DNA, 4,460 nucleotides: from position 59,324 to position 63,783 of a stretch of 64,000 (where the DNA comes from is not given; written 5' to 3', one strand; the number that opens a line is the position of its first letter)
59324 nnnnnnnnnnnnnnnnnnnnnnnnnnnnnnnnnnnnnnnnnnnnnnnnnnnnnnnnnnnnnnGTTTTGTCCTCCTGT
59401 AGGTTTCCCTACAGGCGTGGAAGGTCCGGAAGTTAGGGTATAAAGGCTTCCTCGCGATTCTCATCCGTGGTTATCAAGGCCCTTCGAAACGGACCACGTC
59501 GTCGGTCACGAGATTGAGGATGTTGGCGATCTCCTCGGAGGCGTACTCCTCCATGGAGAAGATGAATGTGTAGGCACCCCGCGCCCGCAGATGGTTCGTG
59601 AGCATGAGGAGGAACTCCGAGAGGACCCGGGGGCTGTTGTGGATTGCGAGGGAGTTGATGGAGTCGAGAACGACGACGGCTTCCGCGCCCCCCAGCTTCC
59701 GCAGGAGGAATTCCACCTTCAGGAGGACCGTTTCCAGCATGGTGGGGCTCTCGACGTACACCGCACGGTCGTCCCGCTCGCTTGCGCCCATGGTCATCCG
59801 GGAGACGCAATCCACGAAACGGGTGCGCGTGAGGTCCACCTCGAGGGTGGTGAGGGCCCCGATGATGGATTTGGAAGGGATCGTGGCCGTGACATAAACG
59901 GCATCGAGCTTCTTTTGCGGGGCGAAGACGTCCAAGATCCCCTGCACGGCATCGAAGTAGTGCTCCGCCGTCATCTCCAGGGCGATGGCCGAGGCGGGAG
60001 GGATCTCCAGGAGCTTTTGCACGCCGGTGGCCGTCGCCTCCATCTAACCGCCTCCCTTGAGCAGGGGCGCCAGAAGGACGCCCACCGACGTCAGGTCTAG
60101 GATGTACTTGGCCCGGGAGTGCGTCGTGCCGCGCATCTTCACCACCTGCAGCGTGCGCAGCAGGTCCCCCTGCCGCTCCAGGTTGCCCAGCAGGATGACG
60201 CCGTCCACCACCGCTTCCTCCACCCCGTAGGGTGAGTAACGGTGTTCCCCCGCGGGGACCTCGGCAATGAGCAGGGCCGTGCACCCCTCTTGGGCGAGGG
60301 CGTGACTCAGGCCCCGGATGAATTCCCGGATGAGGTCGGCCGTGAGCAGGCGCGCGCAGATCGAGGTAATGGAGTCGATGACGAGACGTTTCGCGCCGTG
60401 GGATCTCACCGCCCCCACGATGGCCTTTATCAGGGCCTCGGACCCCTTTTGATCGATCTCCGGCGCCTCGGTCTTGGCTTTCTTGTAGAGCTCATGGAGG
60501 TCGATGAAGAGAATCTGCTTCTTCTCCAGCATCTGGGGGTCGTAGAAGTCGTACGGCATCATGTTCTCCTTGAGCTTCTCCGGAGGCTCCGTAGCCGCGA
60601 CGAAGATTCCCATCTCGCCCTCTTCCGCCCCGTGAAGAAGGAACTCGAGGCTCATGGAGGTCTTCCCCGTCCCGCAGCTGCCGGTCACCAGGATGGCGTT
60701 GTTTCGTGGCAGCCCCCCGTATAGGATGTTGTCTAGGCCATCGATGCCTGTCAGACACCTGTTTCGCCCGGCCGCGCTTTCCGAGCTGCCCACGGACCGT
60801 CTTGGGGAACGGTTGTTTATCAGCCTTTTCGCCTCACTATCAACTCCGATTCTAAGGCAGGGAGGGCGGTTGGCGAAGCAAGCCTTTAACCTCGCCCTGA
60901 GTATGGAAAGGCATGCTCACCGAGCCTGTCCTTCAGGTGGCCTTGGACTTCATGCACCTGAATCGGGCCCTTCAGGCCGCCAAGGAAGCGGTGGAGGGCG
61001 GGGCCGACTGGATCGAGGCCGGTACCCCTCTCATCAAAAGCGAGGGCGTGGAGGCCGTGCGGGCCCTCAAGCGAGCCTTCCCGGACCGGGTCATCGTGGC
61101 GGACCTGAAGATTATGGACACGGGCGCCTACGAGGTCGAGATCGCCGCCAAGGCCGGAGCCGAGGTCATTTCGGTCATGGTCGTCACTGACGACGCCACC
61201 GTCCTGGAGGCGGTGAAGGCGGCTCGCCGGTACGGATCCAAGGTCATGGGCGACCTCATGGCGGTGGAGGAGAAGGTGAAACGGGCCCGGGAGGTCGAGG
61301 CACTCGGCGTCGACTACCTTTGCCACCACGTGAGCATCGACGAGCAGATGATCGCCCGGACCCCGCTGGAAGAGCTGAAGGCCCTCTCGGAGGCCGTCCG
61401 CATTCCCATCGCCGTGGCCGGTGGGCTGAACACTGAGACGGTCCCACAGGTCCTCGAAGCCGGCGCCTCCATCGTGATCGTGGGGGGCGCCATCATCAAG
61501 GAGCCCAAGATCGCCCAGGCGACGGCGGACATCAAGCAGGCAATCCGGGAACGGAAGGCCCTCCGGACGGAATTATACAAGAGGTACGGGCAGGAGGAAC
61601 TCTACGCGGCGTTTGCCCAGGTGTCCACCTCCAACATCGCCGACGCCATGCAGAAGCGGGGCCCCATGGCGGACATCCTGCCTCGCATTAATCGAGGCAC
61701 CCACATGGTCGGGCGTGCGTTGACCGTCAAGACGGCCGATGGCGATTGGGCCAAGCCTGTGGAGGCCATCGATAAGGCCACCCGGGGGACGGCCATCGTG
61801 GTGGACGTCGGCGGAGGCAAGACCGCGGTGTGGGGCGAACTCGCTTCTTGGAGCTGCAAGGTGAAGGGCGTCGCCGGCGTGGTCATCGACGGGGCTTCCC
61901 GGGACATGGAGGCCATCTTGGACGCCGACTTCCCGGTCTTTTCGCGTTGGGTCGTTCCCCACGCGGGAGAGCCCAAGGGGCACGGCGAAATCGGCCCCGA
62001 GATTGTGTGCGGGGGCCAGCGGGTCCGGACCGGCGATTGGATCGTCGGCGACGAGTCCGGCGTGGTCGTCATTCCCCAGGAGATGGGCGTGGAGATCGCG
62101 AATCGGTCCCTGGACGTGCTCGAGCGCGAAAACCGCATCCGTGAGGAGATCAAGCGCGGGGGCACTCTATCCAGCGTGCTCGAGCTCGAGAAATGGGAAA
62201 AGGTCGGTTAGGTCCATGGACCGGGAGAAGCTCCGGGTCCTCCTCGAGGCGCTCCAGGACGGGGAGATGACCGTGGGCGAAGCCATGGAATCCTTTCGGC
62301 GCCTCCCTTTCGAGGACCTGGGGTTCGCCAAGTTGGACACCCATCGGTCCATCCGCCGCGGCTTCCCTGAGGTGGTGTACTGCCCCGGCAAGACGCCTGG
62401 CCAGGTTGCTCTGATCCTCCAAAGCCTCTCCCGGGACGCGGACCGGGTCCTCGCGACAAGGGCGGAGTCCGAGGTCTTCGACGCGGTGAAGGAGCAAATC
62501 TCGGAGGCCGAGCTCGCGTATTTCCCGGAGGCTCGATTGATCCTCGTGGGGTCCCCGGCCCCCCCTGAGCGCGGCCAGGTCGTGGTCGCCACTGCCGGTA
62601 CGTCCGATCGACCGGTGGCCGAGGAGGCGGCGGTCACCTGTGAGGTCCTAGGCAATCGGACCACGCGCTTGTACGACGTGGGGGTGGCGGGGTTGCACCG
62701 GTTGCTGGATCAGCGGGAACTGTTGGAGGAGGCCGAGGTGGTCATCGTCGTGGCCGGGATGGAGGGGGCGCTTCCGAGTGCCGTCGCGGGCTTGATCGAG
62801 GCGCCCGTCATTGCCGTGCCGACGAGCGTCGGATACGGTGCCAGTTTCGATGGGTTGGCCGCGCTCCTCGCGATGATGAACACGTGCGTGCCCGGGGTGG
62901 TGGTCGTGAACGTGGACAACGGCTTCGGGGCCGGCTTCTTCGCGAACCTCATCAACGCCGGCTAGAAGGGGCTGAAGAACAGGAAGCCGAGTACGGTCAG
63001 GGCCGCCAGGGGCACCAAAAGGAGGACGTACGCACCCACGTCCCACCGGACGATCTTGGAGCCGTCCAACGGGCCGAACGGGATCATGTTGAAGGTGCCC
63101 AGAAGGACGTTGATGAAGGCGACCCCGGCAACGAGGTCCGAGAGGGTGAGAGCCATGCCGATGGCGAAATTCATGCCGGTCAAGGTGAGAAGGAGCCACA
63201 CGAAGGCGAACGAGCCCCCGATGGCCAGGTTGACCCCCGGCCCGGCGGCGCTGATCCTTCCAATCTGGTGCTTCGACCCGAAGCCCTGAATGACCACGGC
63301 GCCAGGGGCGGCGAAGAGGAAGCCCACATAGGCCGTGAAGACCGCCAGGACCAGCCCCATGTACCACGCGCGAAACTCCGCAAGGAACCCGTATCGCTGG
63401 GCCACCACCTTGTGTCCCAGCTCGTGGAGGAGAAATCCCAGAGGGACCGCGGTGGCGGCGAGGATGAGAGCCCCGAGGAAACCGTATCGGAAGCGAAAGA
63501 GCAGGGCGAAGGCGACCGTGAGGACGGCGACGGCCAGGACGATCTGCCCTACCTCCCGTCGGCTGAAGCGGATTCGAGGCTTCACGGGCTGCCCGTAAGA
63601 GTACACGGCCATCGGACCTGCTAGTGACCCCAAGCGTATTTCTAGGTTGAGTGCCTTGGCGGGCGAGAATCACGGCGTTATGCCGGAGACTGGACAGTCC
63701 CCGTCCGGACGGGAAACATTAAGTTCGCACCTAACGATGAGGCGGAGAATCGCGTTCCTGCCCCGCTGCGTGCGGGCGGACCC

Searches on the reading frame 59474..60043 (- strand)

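Call 52: search_protein_families(library=pfam, proteins=[window:59474-60043:-], max_evalue=0.0001)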
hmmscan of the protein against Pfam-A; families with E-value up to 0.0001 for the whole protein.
window:59474-60043:- (189 aa): 2 families
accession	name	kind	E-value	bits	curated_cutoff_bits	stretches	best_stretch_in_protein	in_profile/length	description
PF24336.1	DUF7504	-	1.8e-06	29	27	1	48-185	32-178/179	Family of unknown function (DUF7504)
PF06745.19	ATPase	-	5.5e-05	23.1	26.6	1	47-184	50-185/231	KaiC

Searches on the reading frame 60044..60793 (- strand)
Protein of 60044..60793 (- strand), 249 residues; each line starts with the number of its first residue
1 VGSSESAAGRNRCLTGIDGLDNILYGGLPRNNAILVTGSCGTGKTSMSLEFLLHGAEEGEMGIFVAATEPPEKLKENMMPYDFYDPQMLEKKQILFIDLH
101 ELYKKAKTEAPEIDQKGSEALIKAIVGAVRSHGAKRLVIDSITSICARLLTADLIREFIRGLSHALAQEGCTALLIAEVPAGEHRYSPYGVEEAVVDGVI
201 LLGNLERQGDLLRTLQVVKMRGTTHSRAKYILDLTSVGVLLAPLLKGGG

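Call 52: search_protein_families(library=pfam, proteins=[window:60044-60793:-], max_evalue=0.0001)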
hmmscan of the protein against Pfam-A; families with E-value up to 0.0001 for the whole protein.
window:60044-60793:- (249 aa): 2 families
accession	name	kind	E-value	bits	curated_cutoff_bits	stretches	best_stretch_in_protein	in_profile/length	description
PF06745.19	ATPase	-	3.4e-59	200.5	26.6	1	15-241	3-226/231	KaiC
PF13481.12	AAA_25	-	4.6e-05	23.6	27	0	20-60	22-61/195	AAA domain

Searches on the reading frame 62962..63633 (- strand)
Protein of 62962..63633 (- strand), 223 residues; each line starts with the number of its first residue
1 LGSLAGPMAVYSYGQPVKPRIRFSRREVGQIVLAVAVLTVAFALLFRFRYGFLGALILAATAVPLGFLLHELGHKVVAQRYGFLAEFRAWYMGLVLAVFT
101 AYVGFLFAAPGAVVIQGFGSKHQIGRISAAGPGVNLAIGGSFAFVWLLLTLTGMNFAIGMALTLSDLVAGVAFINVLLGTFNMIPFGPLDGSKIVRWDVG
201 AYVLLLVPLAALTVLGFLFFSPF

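Call 52: search_protein_families(library=pfam, proteins=[window:62962-63633:-], max_evalue=0.0001)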
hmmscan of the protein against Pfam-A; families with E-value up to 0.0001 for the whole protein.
window:62962-63633:- (223 aa): 1 family
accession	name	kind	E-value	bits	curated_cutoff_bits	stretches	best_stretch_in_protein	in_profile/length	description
PF02163.28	Peptidase_M50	-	1.7e-10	41.1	27.2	1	162-196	157-191/221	Peptidase family M50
